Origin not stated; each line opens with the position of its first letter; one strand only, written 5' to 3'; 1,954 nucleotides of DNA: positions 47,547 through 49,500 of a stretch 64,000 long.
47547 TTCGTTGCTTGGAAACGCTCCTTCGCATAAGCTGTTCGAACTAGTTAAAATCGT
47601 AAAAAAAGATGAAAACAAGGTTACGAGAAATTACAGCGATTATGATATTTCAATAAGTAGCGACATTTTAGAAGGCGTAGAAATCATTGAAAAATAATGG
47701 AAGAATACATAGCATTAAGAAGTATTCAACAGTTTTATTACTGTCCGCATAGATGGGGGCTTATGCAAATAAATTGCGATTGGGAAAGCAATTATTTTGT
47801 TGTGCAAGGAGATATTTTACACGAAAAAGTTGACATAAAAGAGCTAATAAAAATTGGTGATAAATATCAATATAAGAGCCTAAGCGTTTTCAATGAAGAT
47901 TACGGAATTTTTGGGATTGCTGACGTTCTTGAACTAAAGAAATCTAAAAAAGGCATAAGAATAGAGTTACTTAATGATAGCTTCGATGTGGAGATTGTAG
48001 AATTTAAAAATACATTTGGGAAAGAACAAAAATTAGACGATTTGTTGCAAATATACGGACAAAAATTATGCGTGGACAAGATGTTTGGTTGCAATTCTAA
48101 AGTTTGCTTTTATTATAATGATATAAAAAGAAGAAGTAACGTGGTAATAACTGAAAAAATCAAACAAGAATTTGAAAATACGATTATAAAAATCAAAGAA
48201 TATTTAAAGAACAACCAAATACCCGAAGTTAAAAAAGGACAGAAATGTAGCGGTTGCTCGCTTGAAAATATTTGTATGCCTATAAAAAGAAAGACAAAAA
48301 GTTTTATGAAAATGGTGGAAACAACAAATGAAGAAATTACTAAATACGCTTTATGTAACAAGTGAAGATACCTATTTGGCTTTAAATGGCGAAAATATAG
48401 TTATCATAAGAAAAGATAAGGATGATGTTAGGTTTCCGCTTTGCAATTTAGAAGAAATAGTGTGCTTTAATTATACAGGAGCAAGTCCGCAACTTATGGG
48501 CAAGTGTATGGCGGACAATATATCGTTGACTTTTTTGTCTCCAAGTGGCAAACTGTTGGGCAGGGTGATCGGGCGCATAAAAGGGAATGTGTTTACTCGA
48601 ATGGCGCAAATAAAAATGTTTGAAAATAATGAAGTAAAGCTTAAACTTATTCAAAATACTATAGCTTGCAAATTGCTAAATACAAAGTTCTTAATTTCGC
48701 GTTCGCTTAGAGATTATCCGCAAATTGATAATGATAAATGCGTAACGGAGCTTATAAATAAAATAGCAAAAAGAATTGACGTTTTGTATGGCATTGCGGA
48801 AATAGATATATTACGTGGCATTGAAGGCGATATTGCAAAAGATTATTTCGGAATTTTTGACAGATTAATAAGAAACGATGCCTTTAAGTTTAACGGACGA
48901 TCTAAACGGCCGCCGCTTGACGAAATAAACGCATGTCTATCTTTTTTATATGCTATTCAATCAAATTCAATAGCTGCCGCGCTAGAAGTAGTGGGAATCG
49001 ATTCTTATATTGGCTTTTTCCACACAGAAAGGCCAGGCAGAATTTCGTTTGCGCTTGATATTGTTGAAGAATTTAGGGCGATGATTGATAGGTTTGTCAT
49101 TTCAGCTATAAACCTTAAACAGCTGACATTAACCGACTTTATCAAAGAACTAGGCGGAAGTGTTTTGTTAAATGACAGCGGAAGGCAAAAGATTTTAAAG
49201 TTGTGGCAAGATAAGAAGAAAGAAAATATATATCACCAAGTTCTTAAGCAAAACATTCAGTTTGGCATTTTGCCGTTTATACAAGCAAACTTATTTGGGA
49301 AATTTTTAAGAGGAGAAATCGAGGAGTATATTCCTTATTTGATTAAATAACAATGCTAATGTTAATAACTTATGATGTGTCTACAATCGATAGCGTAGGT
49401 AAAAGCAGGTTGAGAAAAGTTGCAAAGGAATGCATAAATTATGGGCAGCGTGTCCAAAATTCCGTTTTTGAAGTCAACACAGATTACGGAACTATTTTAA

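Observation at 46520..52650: Type I-C CRISPR-Cas without interference genes: only cas4-cas1-cas2 and a homogeneous 20-repeat array remain, beside tRNA-Asn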

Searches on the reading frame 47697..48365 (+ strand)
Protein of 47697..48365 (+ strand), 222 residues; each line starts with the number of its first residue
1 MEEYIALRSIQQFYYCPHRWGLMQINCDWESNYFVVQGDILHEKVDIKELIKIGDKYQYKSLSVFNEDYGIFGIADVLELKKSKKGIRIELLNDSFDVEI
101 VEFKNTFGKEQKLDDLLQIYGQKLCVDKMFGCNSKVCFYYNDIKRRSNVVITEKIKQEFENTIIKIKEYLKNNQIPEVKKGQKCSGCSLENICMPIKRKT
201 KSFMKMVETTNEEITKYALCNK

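Call 5: search_protein_families(library=pfam, proteins=[window:47697-48365:+], max_evalue=0.01)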
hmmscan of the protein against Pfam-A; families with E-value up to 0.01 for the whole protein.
window:47697-48365:+ (222 aa): 1 family
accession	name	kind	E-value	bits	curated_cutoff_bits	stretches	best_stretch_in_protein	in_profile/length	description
PF01930.23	Cas_Cas4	-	4.2e-14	53.4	22.7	1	9-194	4-159/160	Domain of unknown function DUF83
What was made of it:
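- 47697..48365 (+): cas4, 222 aa, apparently intact. The N-terminal Cys, the D...ExK nuclease motif, the Q..Y motif and the C-terminal CxxCx5C are all present. Pfam Cas_Cas4 (call 5).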

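Call 32: search_solved_structures(query=window:47697-48362:+, max_evalue=0.001, show_alignments=2)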
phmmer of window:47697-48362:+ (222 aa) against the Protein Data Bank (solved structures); distinct sequences matched with E-value up to 0.001: 1.
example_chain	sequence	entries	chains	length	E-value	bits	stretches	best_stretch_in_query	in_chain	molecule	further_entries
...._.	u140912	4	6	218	2.1e-32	115.7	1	2-208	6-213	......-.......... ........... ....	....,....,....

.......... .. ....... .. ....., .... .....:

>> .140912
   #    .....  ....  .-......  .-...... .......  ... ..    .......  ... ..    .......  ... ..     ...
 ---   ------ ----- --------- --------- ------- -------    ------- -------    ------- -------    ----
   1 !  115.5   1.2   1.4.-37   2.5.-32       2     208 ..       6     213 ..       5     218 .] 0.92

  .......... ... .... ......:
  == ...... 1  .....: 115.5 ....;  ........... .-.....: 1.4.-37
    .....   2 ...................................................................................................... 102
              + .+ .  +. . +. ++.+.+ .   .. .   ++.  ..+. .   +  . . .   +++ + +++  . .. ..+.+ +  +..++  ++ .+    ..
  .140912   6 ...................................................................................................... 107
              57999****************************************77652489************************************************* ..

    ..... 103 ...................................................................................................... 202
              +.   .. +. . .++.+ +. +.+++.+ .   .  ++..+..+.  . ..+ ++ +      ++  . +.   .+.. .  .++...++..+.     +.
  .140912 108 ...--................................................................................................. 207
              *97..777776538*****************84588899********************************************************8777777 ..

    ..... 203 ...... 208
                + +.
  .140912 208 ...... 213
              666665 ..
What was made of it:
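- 47697..48365 (+): Aligns over residues 2-208 to B. halodurans I-C Cas4 in PDB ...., E 2e-32 (call 32).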

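Call 73: search_protein_families(library=ncbifam, proteins=[window:47697-48362:+], max_evalue=0.00001)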
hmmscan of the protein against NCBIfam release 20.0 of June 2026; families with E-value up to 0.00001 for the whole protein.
window:47697-48362:+ (222 aa): 2 families
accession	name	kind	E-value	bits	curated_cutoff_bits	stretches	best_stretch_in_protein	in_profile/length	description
NF049935.1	cas4g_cas1g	exception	4e-23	81.7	560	1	5-197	2-193/546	CRISPR-associated endonuclease Cas4g/Cas1g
TIGR00372.1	cas4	equivalog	2.4e-19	69.9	65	1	9-195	5-180/180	CRISPR-associated protein Cas4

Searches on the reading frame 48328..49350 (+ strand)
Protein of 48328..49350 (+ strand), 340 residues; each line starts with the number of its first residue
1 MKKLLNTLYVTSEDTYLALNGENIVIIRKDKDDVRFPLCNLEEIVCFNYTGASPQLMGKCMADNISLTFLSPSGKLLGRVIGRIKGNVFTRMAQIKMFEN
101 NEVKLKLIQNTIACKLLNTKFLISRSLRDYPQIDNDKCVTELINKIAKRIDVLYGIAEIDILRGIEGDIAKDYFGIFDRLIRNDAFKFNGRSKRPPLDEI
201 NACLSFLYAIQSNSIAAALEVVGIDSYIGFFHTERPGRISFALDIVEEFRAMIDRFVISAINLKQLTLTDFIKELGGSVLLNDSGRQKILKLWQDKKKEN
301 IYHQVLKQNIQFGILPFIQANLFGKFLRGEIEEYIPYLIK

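Call 5: search_protein_families(library=pfam, proteins=[window:48328-49350:+], max_evalue=0.01)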
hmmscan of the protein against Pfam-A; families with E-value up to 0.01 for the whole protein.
window:48328-49350:+ (340 aa): 1 family
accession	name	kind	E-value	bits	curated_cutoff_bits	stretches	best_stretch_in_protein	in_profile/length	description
PF01867.21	Cas_Cas1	-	1.1e-88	297.5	22.3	1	8-294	1-282/283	CRISPR associated protein Cas1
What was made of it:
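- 48328..49350 (+): cas1 of the I-C Cas1c type, 340 aa, apparently intact. The E (RGIEG), H (GFFH) and D/E (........) active-site motifs are present. Pfam E 1e-88 (call 5).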

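Call 11: find_encoding_contigs(protein=window:48328-49350:+, flank=10000, max_places=10)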
Protein window:48328-49350:+ (340 aa): 5 contigs read that carry it; 4 places shown.
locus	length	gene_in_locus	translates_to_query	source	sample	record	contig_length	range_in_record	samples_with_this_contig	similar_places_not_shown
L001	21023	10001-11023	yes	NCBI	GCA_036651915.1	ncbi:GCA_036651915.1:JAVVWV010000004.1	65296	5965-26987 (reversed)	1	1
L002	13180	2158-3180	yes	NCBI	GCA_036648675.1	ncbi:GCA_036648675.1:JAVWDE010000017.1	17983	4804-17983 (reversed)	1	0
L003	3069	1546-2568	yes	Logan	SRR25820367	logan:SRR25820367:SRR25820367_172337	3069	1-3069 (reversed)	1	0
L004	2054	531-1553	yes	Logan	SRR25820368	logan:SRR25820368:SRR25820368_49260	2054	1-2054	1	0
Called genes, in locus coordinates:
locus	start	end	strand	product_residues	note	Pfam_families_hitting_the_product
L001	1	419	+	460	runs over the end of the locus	PF08323:Glyco_transf_5, PF13439:Glyco_transf_4 (faint), PF00534:Glycos_transf_1, PF13692:Glyco_trans_1_4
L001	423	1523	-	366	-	PF01820:Dala_Dala_lig_N, PF02222:ATP-grasp, PF02655:ATP-grasp_3, PF02786:CPSase_L_D2 (weak), PF07478:Dala_Dala_lig_C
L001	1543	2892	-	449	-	PF08245:Mur_ligase_M, PF02875:Mur_ligase_C (faint)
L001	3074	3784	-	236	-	PF02230:Abhydrolase_2 (faint), PF12146:Hydrolase_4, PF00561:Abhydrolase_1, PF12697:Abhydrolase_6, PF06342:DUF1057 (weak)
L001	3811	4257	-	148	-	PF13420:Acetyltransf_4, PF00583:Acetyltransf_1, PF13673:Acetyltransf_10, PF13508:Acetyltransf_7, PF08445:FR47 (weak)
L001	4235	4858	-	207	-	PF00814:TsaD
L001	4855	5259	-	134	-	PF02367:TsaE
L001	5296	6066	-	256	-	PF12822:ECF_trnsprt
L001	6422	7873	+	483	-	PF01554:MatE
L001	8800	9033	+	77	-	-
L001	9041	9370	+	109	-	PF05107:Cas_Cas7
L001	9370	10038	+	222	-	PF01930:Cas_Cas4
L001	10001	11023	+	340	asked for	PF01867:Cas_Cas1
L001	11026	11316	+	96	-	PF09827:CRISPR_Cas2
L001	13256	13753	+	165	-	PF13238:AAA_18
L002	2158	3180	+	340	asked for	PF01867:Cas_Cas1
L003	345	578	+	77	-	-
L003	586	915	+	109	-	PF05107:Cas_Cas7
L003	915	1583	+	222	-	PF01930:Cas_Cas4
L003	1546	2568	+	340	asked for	PF01867:Cas_Cas1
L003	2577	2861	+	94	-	PF09827:CRISPR_Cas2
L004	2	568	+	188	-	?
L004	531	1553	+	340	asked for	PF01867:Cas_Cas1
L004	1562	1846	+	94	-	PF09827:CRISPR_Cas2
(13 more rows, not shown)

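Call 14: find_related_loci(query=window:48328-49350:+, collection=genome_contigs, flank=10000)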
Query window:48328-49350:+ (340 aa) in genome_contigs; peptide patterns used: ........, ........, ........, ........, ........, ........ (x = any residue, [..] = any of these).
78 stretches matched a pattern; 4 encode a relative of the query (tblastn E <= 1e-3); 4 distinct loci.
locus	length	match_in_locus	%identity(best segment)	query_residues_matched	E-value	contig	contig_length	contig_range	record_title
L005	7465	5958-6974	62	1-340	6e-144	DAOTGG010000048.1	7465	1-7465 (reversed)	MAG TPA_asm: Eubacteriales bacterium isolate AMR_MDS_3083 NODE_11865_length_7465_cov_6.185695, whole genome shotgun sequ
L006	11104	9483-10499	61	1-340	6e-142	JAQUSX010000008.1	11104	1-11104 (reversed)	MAG: Clostridia bacterium isolate STD2_106 NODE_23058_length_11104_cov_5.525189_Sandtown_D2, whole genome shotgun sequen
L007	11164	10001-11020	41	1-339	8e-82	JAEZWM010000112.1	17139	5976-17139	MAG: Bacillota bacterium isolate OH_PFB_159 k127_540220, whole genome shotgun sequence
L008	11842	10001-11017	62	1-340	2e-144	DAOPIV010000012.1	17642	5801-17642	MAG TPA_asm: Clostridia bacterium isolate AMR_MDS_3294 NODE_3368_length_17642_cov_8.415591, whole genome shotgun sequenc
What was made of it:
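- Tried and rejected: The genome_contigs scan with Cas1 found only relatives at 41-62% identity, and this species is not among the representatives (call 14).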

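Call 33: search_solved_structures(query=window:48328-49347:+, max_evalue=1e-10, show_alignments=2)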
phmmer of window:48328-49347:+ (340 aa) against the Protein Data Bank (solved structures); distinct sequences matched with E-value up to 1e-10: 11.
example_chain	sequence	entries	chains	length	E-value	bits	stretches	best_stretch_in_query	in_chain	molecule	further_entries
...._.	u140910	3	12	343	2.2e-97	329.5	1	1-339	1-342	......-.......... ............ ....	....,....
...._A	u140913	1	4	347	2.3e-97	329.4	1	1-339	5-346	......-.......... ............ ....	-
7mi4_A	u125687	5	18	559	7.9e-41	143.6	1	8-337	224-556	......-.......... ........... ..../endonuclease Cas1 fusion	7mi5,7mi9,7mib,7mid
7cr6_A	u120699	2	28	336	1.7e-32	116.2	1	5-330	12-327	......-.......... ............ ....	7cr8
4n06_A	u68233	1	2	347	1.6e-21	80.2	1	15-330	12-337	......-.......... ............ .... 1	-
4xtk_A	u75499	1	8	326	5.6e-21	78.4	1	116-330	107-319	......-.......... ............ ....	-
6opm_A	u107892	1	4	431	2.5e-20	76.2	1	60-306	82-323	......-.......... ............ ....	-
7kft_D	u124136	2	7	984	3.5e-14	56.1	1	17-306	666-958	Cas6-RT-Cas1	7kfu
7ei1_A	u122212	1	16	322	4.8e-14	55.6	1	148-337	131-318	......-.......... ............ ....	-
4wj0_A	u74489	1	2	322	6.7e-13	51.8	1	145-337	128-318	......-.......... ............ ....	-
2yzs_A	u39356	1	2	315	2e-11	47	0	178-327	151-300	Putative uncharacterized protein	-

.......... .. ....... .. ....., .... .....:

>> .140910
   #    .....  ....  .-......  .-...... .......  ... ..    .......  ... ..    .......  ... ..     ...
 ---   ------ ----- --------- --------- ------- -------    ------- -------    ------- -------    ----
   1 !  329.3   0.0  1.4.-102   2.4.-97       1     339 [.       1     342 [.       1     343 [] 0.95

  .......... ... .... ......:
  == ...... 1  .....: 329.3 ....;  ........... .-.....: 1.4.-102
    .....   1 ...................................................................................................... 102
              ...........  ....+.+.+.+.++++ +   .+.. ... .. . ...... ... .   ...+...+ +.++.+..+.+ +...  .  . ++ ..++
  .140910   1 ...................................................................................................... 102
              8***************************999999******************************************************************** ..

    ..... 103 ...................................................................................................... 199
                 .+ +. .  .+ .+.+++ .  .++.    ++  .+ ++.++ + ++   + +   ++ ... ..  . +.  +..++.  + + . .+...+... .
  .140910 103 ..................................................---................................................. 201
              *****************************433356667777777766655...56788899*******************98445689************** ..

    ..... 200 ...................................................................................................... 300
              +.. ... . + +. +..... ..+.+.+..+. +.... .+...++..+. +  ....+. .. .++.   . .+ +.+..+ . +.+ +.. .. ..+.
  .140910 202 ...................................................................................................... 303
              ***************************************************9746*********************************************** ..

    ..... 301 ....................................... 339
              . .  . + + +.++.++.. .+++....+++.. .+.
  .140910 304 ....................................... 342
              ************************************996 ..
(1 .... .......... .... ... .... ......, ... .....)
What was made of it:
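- On Type I-C CRISPR-Cas (origin of the remnant): The best PDB matches are B. halodurans I-C Cas1 and Cas4 in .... (calls 32, 33).
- Closest known: Canonical type I-C. Same: Cas4 and Cas1 align end to end with the B. halodurans I-C proteins (calls 32, 33).
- The module is intact (calls 5, 32, 33).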

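Call 38: find_homologous_proteins(query=window:48328-49347:+, max_evalue=1e-60)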
Query window:48328-49347:+ (340 aa): 4853 proteins with E <= 1e-60 among 8000 candidates; the best 120 are listed.
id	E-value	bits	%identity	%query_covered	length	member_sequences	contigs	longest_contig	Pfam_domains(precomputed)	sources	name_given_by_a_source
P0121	1.8e-204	696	91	100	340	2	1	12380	PF01867.22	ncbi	ncbi:MAG: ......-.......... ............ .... [Clostridia bacterium]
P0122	1.6e-159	549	70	100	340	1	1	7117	PF01867.22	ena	-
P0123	1.7e-153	529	67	100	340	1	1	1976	PF01867.22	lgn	-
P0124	3.0e-135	469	61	100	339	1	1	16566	PF01867.22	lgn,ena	-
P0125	4.7e-135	468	62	100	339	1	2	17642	PF01867.22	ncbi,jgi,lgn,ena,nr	ncbi:MAG TPA: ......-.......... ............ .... [Clostridia bacterium]|nr:CRISPR-associated endonu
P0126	8.0e-133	461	60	100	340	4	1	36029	PF01867.22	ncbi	-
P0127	1.3e-132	460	61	100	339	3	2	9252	PF01867.22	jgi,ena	-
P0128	3.6e-131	455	60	100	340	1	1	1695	PF01867.22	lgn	-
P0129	9.5e-130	451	60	100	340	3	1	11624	PF01867.22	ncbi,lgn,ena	-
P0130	1.1e-117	411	56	98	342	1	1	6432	PF01867.22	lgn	-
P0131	2.9e-117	410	54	100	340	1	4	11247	PF01867.22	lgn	-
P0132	4.1e-116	406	54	100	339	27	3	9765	PF01867.22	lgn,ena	-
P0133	4.2e-116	406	55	99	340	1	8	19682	PF01867.22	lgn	-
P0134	6.8e-116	405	55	100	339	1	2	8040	PF01867.22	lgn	-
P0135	8.0e-116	405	55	98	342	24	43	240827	PF01867.22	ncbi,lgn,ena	-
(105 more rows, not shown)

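Call 39: find_encoding_contigs(protein=P0121, flank=10000, max_places=5)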
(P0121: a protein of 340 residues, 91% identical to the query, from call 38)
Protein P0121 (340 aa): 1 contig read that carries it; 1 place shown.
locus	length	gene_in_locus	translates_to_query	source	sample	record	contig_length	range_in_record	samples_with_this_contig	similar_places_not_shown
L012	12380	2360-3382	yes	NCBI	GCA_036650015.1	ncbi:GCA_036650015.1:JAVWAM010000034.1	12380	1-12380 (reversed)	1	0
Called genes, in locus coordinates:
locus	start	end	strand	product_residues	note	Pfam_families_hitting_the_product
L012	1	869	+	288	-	PF09709:Cas_Csd1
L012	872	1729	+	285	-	PF05107:Cas_Cas7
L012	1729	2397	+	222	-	PF01930:Cas_Cas4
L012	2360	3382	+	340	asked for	PF01867:Cas_Cas1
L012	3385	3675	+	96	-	PF09827:CRISPR_Cas2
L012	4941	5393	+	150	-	-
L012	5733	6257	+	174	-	PF00583:Acetyltransf_1, PF13302:Acetyltransf_3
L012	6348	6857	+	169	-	PF13302:Acetyltransf_3, PF13420:Acetyltransf_4, PF00583:Acetyltransf_1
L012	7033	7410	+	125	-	-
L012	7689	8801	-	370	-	PF08665:PglZ (faint), PF01663:Phosphodiest, PF01676:Metalloenzyme (weak)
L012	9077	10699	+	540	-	PF00005:ABC_tran, PF02463:SMC_N (faint), PF03193:RsgA_GTPase (faint), PF13476:AAA_23 (faint), PF13555:AAA_29 (faint), PF20720:nSTAND3 (faint), PF13304:AAA_21 (weak), PF00005:ABC_tran, +2 more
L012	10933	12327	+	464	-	PF02525:Flavodoxin_2 (faint), PF03358:FMN_red (weak)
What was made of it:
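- L012's locus sits in a different downstream context (call 39), and no 'empty-site' or intact-site relative of this chromosome region was found. The closest intact relative has the locus in a different downstream context (call 39).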

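Call 40: find_encoding_contigs(protein=P0122, flank=10000, max_places=3)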
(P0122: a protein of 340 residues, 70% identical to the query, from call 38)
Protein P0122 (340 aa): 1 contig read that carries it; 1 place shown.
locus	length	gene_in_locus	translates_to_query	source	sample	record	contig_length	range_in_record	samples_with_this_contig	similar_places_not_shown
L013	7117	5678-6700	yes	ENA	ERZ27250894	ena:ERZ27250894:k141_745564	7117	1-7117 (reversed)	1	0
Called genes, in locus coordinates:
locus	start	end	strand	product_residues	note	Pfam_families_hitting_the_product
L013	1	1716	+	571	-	?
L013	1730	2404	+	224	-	PF09704:Cas_Cas5d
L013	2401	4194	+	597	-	PF09709:Cas_Csd1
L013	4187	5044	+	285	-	PF05107:Cas_Cas7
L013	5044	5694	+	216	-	PF01930:Cas_Cas4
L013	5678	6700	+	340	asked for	PF01867:Cas_Cas1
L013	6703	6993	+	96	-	PF09827:CRISPR_Cas2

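Call 73: search_protein_families(library=ncbifam, proteins=[window:48328-49347:+], max_evalue=0.00001)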
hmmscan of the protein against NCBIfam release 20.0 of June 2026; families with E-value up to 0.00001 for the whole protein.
window:48328-49347:+ (340 aa): 8 families
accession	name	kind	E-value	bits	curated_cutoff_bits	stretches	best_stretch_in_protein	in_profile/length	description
TIGR03640.1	cas1_DVULG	exception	3.3e-115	384.9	385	1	3-338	1-339/340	type I-C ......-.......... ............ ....c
NF049935.1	cas4g_cas1g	exception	2.2e-75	254.2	560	1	6-339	215-545/546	CRISPR-associated endonuclease Cas4g/Cas1g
TIGR04093.1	cas1_CYANO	exception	2.3e-72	243.7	385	1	6-340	1-334/334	type I-D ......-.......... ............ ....d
TIGR00287.1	cas1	equivalog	7.9e-72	242.1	71.7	1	7-331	1-323/327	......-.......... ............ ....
TIGR03983.1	cas1_MYXAN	equivalog_domain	9.9e-47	159.6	358.05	1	6-320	12-327/347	type I-MYXAN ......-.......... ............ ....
TIGR03641.1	cas1_HMARI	exception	3.3e-39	135.1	304.1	1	8-337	3-320/324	type I-B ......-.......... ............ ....b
TIGR04329.1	cas1_PREFRAN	exception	5.6e-27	94.6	300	1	12-274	13-263/317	type V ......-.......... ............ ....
TIGR03639.1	cas1_NMENI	exception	1.6e-17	63.7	120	1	8-264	4-235/278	type II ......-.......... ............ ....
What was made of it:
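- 48328..49350 (+): NCBIfam TIGR03640 Cas1c scores 384.9 bits against a cutoff of 385 (call 73).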

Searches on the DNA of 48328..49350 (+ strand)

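Call 45: search_dna_similar(query=L002:3653-5640:+, collection=plasmids, mode=distant, max_evalue=0.01, max_rows=20)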
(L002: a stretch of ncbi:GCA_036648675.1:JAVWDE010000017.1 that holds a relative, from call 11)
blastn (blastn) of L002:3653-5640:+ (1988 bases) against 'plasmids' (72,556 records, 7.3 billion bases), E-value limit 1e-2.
Records with a match: 3; places in all: 5; records where one place covers at least 80% of the query: 0.
Best place of each record, by identity: 60-80% 3.
By first word of the organism name: Monoglobus 1; Leptolinea 1; Bacillus 1.
By predicted mobility (MOB-suite, as given by PLSDB): non-mobilizable 2; conjugative 1.
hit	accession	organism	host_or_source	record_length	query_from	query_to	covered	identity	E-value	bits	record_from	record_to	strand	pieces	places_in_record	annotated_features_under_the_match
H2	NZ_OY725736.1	Monoglobus pectinilyticus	-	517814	69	570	22%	69.2%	2e-7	125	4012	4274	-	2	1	none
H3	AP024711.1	Leptolinea sp. HRD-7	-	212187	69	1041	20%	69.5%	1e-8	125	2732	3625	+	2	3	none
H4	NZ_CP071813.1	Bacillus mycoides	cell culture,soil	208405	824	909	4%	76.1%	4e-3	53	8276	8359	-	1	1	none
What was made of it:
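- Tried and rejected: L002's larger array against PLSDB plasmids: only other I-C-like arrays (call 45).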
